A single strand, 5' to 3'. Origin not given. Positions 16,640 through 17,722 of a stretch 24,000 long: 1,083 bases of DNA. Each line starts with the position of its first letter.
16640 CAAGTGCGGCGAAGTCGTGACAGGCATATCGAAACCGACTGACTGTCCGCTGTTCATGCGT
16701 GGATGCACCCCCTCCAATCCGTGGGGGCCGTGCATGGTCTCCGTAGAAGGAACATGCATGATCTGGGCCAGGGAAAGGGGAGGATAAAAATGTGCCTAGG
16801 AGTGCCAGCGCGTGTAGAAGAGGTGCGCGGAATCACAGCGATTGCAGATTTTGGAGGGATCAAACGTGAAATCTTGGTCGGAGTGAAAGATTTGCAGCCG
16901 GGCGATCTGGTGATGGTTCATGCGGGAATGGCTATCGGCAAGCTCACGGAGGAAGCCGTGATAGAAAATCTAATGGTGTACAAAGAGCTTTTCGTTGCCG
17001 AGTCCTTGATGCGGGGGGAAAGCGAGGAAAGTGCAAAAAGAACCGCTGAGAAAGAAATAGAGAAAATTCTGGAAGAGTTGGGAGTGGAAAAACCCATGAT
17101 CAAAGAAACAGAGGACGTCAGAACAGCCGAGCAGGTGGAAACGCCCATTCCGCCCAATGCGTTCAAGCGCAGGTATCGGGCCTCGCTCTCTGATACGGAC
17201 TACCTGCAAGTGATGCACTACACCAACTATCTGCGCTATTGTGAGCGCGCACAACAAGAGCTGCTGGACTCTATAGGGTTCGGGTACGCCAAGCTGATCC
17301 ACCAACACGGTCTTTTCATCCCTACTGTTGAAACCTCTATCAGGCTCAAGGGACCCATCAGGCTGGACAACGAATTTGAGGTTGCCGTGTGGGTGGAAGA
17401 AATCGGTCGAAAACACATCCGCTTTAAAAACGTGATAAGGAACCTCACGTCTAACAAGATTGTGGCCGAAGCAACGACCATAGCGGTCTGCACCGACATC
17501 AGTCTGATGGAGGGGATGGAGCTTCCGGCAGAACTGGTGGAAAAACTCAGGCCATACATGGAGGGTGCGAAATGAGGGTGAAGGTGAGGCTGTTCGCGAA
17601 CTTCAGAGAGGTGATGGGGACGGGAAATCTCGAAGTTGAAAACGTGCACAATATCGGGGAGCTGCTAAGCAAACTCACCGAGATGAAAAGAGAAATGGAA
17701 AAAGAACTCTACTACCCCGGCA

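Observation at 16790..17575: HypC fused to a 4HBT-type acyl-CoA thioesterase domain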

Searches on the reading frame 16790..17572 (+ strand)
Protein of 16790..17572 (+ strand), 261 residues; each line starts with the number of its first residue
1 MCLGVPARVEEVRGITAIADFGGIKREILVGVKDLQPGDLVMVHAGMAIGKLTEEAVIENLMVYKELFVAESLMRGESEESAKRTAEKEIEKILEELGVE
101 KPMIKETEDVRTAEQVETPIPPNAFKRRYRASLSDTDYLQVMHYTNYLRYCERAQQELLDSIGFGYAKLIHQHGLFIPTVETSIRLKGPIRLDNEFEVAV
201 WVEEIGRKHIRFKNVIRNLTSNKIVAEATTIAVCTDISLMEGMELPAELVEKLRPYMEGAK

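Call 4: search_protein_families(library=pfam, proteins=[window:16790-17572:+], max_evalue=0.01)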
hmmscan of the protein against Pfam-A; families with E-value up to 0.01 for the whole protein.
window:16790-17572:+ (261 aa): 4 families
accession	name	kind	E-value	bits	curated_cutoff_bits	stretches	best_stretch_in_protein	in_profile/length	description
PF01455.23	HupF_HypC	-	7.1e-18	65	28.5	1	1-61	1-62/65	HupF/HypC family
PF13279.12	4HBT_2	-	5.2e-14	53.2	25.5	1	133-253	3-122/122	Thioesterase-like superfamily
PF03061.28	4HBT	-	1.2e-07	32.4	20.6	1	140-220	2-74/79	Thioesterase superfamily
PF01643.23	Acyl-ACP_TE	-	1.9e-05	24.8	23.7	1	123-237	2-115/131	Acyl-ACP thioesterase N-terminal domain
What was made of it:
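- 16790..17005 (+): HypC domain (residues 1-72). It is a beta-barrel plus C-terminal helix, with Cys2 at 16793-16795 and His44 at 16919-16921. Pfam PF01455 (call 4).
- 17150..17572 (+): YbgC/4HBT-class hotdog thioesterase domain (residues 121-261). The catalytic Asp137 codon is at 17198-17200. Pfam 4HBT_2 and 4HBT (call 4).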

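Call 7: find_homologous_proteins(query=window:16790-17572:+, max_evalue=0.001)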
Query window:16790-17572:+ (261 aa): 59 proteins with E <= 0.001 among 824 candidates.
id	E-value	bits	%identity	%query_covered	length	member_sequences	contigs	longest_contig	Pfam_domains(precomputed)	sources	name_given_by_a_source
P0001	1.1e-164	564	100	100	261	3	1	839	PF03061.29,PF01455.24,PF13279.13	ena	-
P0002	7.3e-115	401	73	96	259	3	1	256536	PF03061.29,PF01455.24,PF13279.13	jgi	jgi:YbgC/YbaW family acyl-CoA thioester hydrolase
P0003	1.9e-101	357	64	98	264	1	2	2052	PF03061.29,PF01455.24,PF13279.13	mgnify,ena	mgnify:CR=1 FL=1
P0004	3.2e-96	340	60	98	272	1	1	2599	PF03061.29,PF01455.24,PF13279.13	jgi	-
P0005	3.3e-94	333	57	98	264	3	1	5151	PF03061.29,PF01455.24,PF13279.13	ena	-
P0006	7.7e-94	332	58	100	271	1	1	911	PF03061.29,PF01455.24,PF13279.13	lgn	-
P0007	1.4e-93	331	56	98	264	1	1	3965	PF03061.29,PF01455.24,PF13279.13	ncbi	ncbi:MAG: HypC/HybG/HupF family hydrogenase formation chaperone [Candidatus Hadarchaeales archaeon]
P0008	8.5e-93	329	59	98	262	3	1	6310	PF03061.29,PF01455.24,PF13279.13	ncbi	-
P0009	8.0e-92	325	57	98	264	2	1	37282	PF03061.29,PF01455.24,PF13279.13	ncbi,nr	ncbi:MAG: HypC/HybG/HupF family hydrogenase formation chaperone [Candidatus Hodarchaeaceae archaeon]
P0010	3.9e-91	323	57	98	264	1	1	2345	PF03061.29,PF01455.24,PF13279.13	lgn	-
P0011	4.5e-91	323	58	98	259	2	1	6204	PF03061.29,PF01455.24,PF13279.13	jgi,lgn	jgi:acyl-CoA thioester hydrolase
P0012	3.1e-90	320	56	98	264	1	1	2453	PF03061.29,PF01455.24,PF13279.13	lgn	-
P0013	1.2e-89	318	56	98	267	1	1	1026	PF03061.29,PF01455.24,PF13279.13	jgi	jgi:acyl-CoA thioester hydrolase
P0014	1.5e-89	318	58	98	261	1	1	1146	PF03061.29,PF01455.24,PF13279.13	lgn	-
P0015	2.0e-89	318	55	99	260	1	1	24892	PF03061.29,PF01455.24,PF13279.13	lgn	-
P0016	2.3e-89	317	56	98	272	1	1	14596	PF03061.29,PF01455.24,PF13279.13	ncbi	ncbi:MAG: HypC/HybG/HupF family hydrogenase formation chaperone [Candidatus Hadarchaeota archaeon]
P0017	4.5e-89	316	56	98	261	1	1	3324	PF03061.29,PF01455.24,PF13279.13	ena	-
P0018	5.0e-89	316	53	97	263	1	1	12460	PF03061.29,PF01455.24,PF13279.13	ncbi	-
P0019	1.1e-88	315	55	98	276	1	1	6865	PF03061.29,PF01455.24,PF13279.13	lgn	-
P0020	1.1e-88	315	55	97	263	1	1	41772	PF03061.29,PF01455.24,PF13279.13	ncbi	-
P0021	1.2e-88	315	57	100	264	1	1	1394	PF03061.29,PF01455.24,PF13279.13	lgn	-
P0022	2.0e-88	314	55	98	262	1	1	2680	PF03061.29,PF01455.24,PF13279.13,PF01643.24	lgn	-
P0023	5.9e-88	313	56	98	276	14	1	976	PF01455.24,PF13279.13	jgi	jgi:acyl-CoA thioester hydrolase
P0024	8.2e-88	312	55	98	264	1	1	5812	PF03061.29,PF01455.24,PF13279.13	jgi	jgi:YbgC/YbaW family acyl-CoA thioester hydrolase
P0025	9.7e-88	312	56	98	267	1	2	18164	PF03061.29,PF01455.24,PF13279.13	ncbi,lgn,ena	-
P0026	5.2e-87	310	54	96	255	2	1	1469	PF03061.29,PF01455.24,PF13279.13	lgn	-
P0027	1.6e-86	308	53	98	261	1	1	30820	PF03061.29,PF01455.24,PF13279.13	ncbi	ncbi:MAG: HypC/HybG/HupF family hydrogenase formation chaperone [Candidatus Hadarchaeota archaeon]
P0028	2.3e-85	304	55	98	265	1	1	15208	PF03061.29,PF01455.24,PF13279.13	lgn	-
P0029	4.0e-85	303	54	98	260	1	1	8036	PF03061.29,PF01455.24,PF13279.13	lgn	-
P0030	8.8e-85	302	53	98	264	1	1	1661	PF03061.29,PF01455.24,PF13279.13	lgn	-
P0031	5.7e-84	300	54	98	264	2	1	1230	PF03061.29,PF01455.24,PF13279.13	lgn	-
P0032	2.8e-78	281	51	98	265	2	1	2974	PF03061.29,PF01455.24,PF13279.13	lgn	-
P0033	3.9e-77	277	52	98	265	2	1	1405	PF03061.29,PF01455.24,PF13279.13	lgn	-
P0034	5.4e-77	277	50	98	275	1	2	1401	PF03061.29,PF01455.24,PF13279.13,PF01643.24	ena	-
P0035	3.4e-76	274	49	98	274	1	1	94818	PF03061.29,PF01455.24,PF13279.13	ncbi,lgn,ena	-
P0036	2.9e-73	265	48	98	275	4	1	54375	PF03061.29,PF01455.24,PF13279.13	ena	-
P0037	1.2e-72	263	50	100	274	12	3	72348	PF03061.29,PF01455.24,PF13279.13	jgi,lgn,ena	-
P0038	1.9e-72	262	50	98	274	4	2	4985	PF03061.29,PF01455.24,PF13279.13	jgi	-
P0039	5.6e-72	260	49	100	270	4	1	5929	PF03061.29,PF01455.24,PF13279.13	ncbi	ncbi:MAG: HypC/HybG/HupF family hydrogenase formation chaperone [Nitrososphaerota archaeon]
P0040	3.3e-71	258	49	98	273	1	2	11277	PF03061.29,PF01455.24,PF13279.13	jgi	-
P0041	8.3e-64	234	42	97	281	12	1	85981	PF03061.29,PF01455.24,PF13279.13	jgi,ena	-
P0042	2.5e-63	232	43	97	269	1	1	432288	PF03061.29,PF01455.24,PF13279.13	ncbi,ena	-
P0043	3.0e-63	232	45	92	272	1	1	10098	PF03061.29,PF01455.24,PF13279.13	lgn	-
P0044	3.9e-63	231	46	92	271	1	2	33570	PF03061.29,PF01455.24,PF13279.13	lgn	-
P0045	2.5e-62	229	44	94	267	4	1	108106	PF03061.29,PF01455.24,PF13279.13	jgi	-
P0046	1.8e-60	223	41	97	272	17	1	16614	PF03061.29,PF01455.24,PF13279.13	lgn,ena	-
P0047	1.9e-60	223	43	97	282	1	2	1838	PF03061.29,PF01455.24,PF13279.13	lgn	-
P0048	3.1e-60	222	41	97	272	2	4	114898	PF03061.29,PF01455.24,PF13279.13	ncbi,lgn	ncbi:MAG: HypC/HybG/HupF family hydrogenase formation chaperone [Sulfolobales archaeon]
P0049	6.5e-59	218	43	93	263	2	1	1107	PF03061.29,PF01455.24,PF13279.13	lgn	-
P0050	8.0e-59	217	40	100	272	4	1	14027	PF03061.29,PF01455.24,PF13279.13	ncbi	ncbi:MAG: HypC/HybG/HupF family hydrogenase formation chaperone [Sulfolobales archaeon]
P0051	1.1e-58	217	41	98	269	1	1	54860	PF03061.29,PF01455.24,PF13279.13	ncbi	-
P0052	3.8e-57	212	42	93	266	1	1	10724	PF03061.29,PF01455.24,PF13279.13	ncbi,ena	-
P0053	4.3e-57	212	41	98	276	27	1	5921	PF03061.29,PF01455.24,PF13279.13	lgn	-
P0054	5.4e-57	211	42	87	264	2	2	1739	PF03061.29,PF01455.24,PF13279.13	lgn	-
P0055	7.3e-57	211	40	98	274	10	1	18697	PF03061.29,PF01455.24,PF13279.13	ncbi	-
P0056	2.1e-56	209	43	89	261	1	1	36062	PF03061.29,PF01455.24,PF13279.13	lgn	-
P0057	1.2e-55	207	42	98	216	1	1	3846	PF03061.29,PF01455.24,PF13279.13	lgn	-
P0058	1.8e-55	206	46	86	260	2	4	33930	PF03061.29,PF01455.24,PF13279.13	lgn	-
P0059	2.9e-52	196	63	53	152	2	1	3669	PF03061.29,PF13279.13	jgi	jgi:acyl-CoA thioester hydrolase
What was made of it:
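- Checked: Fifty-eight other protein clusters at 39-73% identity carry the same two Pfam domains in one polypeptide (call 7).
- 58 homologous clusters share the architecture (call 7).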

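Call 9: find_encoding_contigs(protein=P0002, flank=10000, max_places=2)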
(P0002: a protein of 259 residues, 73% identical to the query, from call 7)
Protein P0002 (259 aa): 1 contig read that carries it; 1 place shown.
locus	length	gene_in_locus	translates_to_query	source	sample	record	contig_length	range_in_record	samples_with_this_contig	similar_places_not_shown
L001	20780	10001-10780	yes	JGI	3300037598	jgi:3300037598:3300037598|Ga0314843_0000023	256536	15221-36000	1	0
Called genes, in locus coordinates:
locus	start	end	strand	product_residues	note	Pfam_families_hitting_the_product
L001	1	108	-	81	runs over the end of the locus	PF01206:TusA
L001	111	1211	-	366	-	PF02597:ThiS, PF00899:ThiF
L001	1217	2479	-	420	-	PF00291:PALP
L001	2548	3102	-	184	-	PF04467:DUF483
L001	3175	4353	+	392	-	PF00155:Aminotran_1_2, PF00266:Aminotran_5, PF01041:DegT_DnrJ_EryC1 (weak), PF05889:SepSecS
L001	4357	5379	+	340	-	PF02596:DUF169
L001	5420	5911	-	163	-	-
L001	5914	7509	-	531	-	PF23545:Zn_ribbon_HMPTM, PF04055:Radical_SAM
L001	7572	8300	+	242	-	PF01978:TrmB, PF11495:TrmB_EBD_N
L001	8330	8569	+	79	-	PF00462:Glutaredoxin, PF05768:Glrx-like (weak), PF13417:GST_N_3 (weak)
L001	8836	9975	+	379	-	PF01924:HypD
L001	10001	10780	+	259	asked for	PF01455:HupF_HypC, PF13279:4HBT_2, PF03061:4HBT (weak)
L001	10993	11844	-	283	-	PF02625:XdhC_CoxI, PF13478:XdhC_C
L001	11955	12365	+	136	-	PF01398:JAB (weak), PF14464:Prok-JAB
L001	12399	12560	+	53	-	-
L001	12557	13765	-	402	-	PF00155:Aminotran_1_2, PF00266:Aminotran_5, PF01041:DegT_DnrJ_EryC1 (weak), PF01053:Cys_Met_Meta_PP, PF01212:Beta_elim_lyase (weak)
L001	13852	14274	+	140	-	PF08915:tRNA-Thr_ED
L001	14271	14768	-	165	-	-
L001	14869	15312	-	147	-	PF01592:NifU_N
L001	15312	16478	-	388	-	PF00266:Aminotran_5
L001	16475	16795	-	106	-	PF01022:HTH_5 (weak), PF09048:Cro (weak), PF01381:HTH_3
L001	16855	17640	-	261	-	PF01996:F420_ligase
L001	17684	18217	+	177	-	PF01558:POR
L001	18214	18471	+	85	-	PF12838:Fer4_7 (faint), PF13187:Fer4_9 (faint), PF12797:Fer4_2 (faint), PF13237:Fer4_10 (weak), PF00037:Fer4 (weak), PF14697:Fer4_21, PF00037:Fer4, PF12837:Fer4_6 (weak), +2 more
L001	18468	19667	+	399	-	PF01855:POR_N, PF17147:PFOR_II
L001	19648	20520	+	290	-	PF02775:TPP_enzyme_C, PF13292:DXP_synthase_N (faint)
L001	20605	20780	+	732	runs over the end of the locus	PF02463:SMC_N, PF13175:AAA_15, PF13476:AAA_23 (faint), PF13304:AAA_21 (weak)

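Call 10: find_encoding_contigs(protein=P0048, flank=10000, max_places=2)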
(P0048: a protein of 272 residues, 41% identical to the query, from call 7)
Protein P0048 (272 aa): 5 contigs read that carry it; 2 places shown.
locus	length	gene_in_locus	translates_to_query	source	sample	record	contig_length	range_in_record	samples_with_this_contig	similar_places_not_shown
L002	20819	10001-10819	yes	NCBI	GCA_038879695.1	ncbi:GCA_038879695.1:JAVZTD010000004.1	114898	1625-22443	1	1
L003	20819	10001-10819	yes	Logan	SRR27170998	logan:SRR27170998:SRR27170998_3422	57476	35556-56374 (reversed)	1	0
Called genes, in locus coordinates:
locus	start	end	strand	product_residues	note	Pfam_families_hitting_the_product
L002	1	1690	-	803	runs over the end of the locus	PF00403:HMA, PF00122:E1-E2_ATPase, PF00702:Hydrolase, PF08282:Hydrolase_3 (faint)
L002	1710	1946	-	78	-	-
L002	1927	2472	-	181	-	PF01592:NifU_N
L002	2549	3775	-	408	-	PF00266:Aminotran_5, PF01212:Beta_elim_lyase (weak)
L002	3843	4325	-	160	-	-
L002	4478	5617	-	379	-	-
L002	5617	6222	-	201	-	-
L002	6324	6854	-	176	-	PF01558:POR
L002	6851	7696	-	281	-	PF02775:TPP_enzyme_C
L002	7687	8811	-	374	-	PF01855:POR_N, PF02780:Transketolase_C (weak), PF17147:PFOR_II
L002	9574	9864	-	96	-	-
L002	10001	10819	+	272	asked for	PF01455:HupF_HypC, PF13279:4HBT_2, PF03061:4HBT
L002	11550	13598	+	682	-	PF03030:H_PPase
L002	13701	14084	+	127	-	-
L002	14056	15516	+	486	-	PF22025:ThiI_fer, PF02926:THUMP, PF02568:ThiI, PF00581:Rhodanese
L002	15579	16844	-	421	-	PF00753:Lactamase_B, PF12706:Lactamase_B_2, PF13483:Lactamase_B_3 (faint), PF16661:Lactamase_B_6, PF23023:Anti-Pycsar_Apyc1, PF10996:Beta-Casp, PF07521:RMMBL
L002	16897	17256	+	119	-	PF01849:NAC (faint), PF19026:UBA_HYPK (weak)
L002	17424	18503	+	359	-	PF00535:Glycos_transf_2, PF13641:Glyco_tranf_2_3 (weak)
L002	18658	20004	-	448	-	PF00206:Lyase_1, PF10397:ADSL_C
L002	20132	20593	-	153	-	-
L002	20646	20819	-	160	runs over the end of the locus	PF03692:CxxCxxCC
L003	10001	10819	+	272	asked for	PF01455:HupF_HypC, PF13279:4HBT_2, PF03061:4HBT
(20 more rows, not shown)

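Call 11: find_encoding_contigs(protein=P0042, flank=10000, max_places=1)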
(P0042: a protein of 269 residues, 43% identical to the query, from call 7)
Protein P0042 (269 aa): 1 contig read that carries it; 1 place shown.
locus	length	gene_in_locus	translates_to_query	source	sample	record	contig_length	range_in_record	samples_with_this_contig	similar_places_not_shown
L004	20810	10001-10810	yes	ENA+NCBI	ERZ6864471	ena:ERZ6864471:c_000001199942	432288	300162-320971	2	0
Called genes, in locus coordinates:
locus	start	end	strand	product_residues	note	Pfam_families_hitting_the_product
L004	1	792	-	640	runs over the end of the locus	PF09484:Cas_TM1802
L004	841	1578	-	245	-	PF21350:Cas6_I-A, PF01881:Cas_Cas6_C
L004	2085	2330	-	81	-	-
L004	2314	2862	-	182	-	PF01592:NifU_N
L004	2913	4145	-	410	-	PF00266:Aminotran_5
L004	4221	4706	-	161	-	-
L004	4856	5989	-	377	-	-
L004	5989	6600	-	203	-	-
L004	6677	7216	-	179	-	PF01558:POR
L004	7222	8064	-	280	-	PF02775:TPP_enzyme_C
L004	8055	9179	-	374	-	PF01855:POR_N, PF02780:Transketolase_C (weak), PF17147:PFOR_II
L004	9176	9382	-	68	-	PF00037:Fer4 (weak), PF12797:Fer4_2 (faint), PF12837:Fer4_6 (weak), PF13237:Fer4_10, PF14697:Fer4_21 (faint), PF12838:Fer4_7, PF13187:Fer4_9, PF00037:Fer4 (weak), +3 more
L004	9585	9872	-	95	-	-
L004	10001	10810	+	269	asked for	PF01455:HupF_HypC, PF13279:4HBT_2, PF03061:4HBT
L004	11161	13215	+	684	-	PF03030:H_PPase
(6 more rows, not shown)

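Call 12: find_encoding_contigs(protein=P0035, flank=10000, max_places=1)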
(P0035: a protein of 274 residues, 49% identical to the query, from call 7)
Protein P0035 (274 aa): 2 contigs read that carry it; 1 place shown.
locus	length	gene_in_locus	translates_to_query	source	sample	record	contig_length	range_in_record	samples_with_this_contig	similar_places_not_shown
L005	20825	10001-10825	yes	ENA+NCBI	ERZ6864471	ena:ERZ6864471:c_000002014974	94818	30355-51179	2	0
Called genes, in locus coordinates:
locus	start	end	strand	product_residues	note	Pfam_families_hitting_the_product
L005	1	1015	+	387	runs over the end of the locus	PF25160:LdpA_Fe-S-bd (faint), PF13183:Fer4_8, PF13237:Fer4_10 (weak), PF12838:Fer4_7, PF13187:Fer4_9, PF13534:Fer4_17 (weak)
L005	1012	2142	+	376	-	PF13183:Fer4_8 (weak)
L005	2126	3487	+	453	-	PF00070:Pyr_redox (weak), PF01266:DAO (weak), PF07992:Pyr_redox_2 (weak), PF12831:FAD_oxidored, PF13450:NAD_binding_8 (weak), PF13738:Pyr_redox_3 (weak), PF12797:Fer4_2 (weak), PF07992:Pyr_redox_2, +7 more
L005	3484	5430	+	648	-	PF00890:FAD_binding_2 (weak), PF01266:DAO (weak), PF03486:HI0933_like (weak), PF07992:Pyr_redox_2 (weak), PF12831:FAD_oxidored, PF12838:Fer4_7, PF13187:Fer4_9, PF14697:Fer4_21, +14 more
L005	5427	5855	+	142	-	PF02662:FlpD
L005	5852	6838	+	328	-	PF01058:Oxidored_q6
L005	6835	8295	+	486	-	PF27537:HoxH, PF00374:NiFeSe_Hases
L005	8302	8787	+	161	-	PF01750:HycI (weak)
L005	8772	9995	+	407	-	PF01924:HypD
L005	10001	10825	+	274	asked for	PF01455:HupF_HypC, PF13279:4HBT_2, PF03061:4HBT (weak)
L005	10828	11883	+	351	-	PF00586:AIRS, PF02769:AIRS_C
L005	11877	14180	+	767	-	PF00708:Acylphosphatase, PF07503:zf-HYPF, PF01300:Sua5_yciO_yrdC, PF17788:HypF_C, PF22521:HypF_C_2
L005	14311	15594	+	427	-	PF02608:Bmp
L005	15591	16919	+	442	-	PF01979:Amidohydro_1, PF07969:Amidohydro_3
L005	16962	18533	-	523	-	PF23545:Zn_ribbon_HMPTM, PF04055:Radical_SAM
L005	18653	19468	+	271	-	PF04414:tRNA_deacylase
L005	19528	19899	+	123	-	PF17762:HTH_ParB (weak)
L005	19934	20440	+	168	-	PF01037:AsnC_trans_reg (faint)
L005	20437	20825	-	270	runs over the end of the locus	PF00950:ABC-3, PF01032:FecCD (weak)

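Call 13: find_encoding_contigs(protein=P0045, flank=10000, max_places=1)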
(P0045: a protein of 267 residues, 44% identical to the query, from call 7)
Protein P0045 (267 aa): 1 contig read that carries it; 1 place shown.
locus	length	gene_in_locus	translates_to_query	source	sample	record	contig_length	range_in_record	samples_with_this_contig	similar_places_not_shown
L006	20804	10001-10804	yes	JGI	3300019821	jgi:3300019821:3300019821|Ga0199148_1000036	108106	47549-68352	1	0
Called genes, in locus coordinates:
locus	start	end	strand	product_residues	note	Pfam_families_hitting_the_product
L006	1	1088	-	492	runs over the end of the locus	PF22025:ThiI_fer, PF02926:THUMP, PF02568:ThiI, PF06508:QueC (faint), PF00581:Rhodanese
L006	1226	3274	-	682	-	PF03030:H_PPase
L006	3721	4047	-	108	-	-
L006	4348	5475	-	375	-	-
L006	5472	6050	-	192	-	-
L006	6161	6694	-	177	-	PF01558:POR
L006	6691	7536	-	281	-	PF02775:TPP_enzyme_C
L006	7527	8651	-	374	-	PF01855:POR_N, PF02780:Transketolase_C, PF17147:PFOR_II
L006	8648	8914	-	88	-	PF00037:Fer4 (weak), PF12837:Fer4_6 (weak), PF13237:Fer4_10, PF12838:Fer4_7, PF13187:Fer4_9 (weak), PF12797:Fer4_2 (weak), PF12837:Fer4_6 (weak), PF00037:Fer4 (weak), +5 more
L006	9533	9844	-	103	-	-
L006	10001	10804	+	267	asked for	PF01455:HupF_HypC (weak), PF13279:4HBT_2, PF03061:4HBT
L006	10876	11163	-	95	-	-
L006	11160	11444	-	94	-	PF01998:DUF131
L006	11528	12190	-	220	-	PF01351:RNase_HII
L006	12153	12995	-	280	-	PF01261:AP_endonuc_2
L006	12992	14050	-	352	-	PF04007:DUF354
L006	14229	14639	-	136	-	-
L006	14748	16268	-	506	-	PF01019:G_glu_transpept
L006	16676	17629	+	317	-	-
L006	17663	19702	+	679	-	-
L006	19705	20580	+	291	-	-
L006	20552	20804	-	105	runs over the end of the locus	PF01035:DNA_binding_1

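Call 15: find_encoding_contigs(protein=P0041, flank=10000, max_places=1)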
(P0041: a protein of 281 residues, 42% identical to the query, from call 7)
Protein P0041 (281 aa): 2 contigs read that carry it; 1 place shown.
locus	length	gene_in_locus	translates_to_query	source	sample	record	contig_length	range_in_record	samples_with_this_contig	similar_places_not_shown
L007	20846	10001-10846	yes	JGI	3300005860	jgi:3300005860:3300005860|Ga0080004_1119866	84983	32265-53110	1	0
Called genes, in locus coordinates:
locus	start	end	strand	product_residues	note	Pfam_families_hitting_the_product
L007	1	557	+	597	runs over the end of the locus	PF00270:DEAD (faint), PF06733:DEAD_2, PF13307:Helicase_C_2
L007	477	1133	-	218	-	-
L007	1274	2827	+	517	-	PF00117:GATase, PF07722:Peptidase_C26 (weak), PF02540:NAD_synthase (faint), PF00958:GMP_synt_C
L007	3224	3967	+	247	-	PF01381:HTH_3, PF13560:HTH_31 (faint)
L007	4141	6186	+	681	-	PF03030:H_PPase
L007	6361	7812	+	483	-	PF22025:ThiI_fer (weak), PF02926:THUMP, PF02568:ThiI, PF06508:QueC (faint), PF00581:Rhodanese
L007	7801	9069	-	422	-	PF00753:Lactamase_B, PF13483:Lactamase_B_3 (weak), PF12706:Lactamase_B_2, PF16661:Lactamase_B_6, PF23023:Anti-Pycsar_Apyc1, PF10996:Beta-Casp, PF07521:RMMBL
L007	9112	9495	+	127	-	-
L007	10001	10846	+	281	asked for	PF01455:HupF_HypC, PF13279:4HBT_2, PF03061:4HBT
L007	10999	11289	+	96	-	-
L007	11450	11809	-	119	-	-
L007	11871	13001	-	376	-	PF00488:MutS_V (weak)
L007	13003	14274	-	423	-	PF00488:MutS_V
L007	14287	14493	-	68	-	-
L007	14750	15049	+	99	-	PF14697:Fer4_21 (faint), PF00037:Fer4 (weak), PF12838:Fer4_7, PF13237:Fer4_10, PF13187:Fer4_9 (weak), PF12797:Fer4_2 (weak), PF12837:Fer4_6 (weak), PF00037:Fer4 (weak), +3 more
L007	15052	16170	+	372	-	PF01855:POR_N, PF02780:Transketolase_C (weak), PF17147:PFOR_II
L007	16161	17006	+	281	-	PF02775:TPP_enzyme_C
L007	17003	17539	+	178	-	PF01558:POR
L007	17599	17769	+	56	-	-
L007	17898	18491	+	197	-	-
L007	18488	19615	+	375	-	-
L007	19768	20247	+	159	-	-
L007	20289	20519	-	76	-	-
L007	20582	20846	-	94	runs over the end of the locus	-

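Call 16: find_encoding_contigs(protein=P0037, flank=10000, max_places=1)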
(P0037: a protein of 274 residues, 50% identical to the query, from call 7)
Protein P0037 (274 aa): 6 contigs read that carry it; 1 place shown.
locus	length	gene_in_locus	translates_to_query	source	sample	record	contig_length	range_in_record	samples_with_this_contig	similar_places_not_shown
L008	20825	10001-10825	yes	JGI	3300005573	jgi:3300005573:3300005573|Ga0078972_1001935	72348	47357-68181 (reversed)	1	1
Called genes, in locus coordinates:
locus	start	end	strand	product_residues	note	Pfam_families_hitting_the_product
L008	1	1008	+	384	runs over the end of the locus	PF25160:LdpA_Fe-S-bd (faint), PF12838:Fer4_7 (weak), PF13183:Fer4_8, PF13187:Fer4_9, PF13237:Fer4_10 (faint), PF13534:Fer4_17 (weak)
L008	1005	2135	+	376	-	PF13183:Fer4_8 (weak), PF13237:Fer4_10 (faint)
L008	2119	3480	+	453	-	PF00890:FAD_binding_2 (weak), PF01266:DAO (weak), PF12831:FAD_oxidored, PF13450:NAD_binding_8 (weak), PF12797:Fer4_2 (weak), PF00037:Fer4 (weak), PF12838:Fer4_7 (weak), PF07992:Pyr_redox_2, +6 more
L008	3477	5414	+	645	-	PF00890:FAD_binding_2 (weak), PF07992:Pyr_redox_2 (weak), PF12831:FAD_oxidored (weak), PF13450:NAD_binding_8 (weak), PF13187:Fer4_9 (weak), PF00037:Fer4 (weak), PF12838:Fer4_7, PF14697:Fer4_21, +10 more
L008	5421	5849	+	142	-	PF02662:FlpD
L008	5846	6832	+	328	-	PF01058:Oxidored_q6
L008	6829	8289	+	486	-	PF27537:HoxH, PF00374:NiFeSe_Hases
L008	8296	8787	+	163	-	PF01750:HycI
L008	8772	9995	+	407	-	PF01924:HypD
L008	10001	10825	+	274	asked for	PF01455:HupF_HypC, PF13279:4HBT_2, PF03061:4HBT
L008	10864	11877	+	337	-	PF00586:AIRS, PF02769:AIRS_C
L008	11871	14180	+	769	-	PF00708:Acylphosphatase, PF07503:zf-HYPF, PF01300:Sua5_yciO_yrdC, PF17788:HypF_C, PF22521:HypF_C_2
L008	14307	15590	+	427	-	PF02608:Bmp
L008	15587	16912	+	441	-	PF01979:Amidohydro_1, PF07969:Amidohydro_3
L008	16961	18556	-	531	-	PF23545:Zn_ribbon_HMPTM, PF04055:Radical_SAM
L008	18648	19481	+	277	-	PF04414:tRNA_deacylase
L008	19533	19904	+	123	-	PF09048:Cro (weak), PF01381:HTH_3 (weak)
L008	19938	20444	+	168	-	PF01037:AsnC_trans_reg (faint)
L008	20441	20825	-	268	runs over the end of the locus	PF00950:ABC-3, PF01032:FecCD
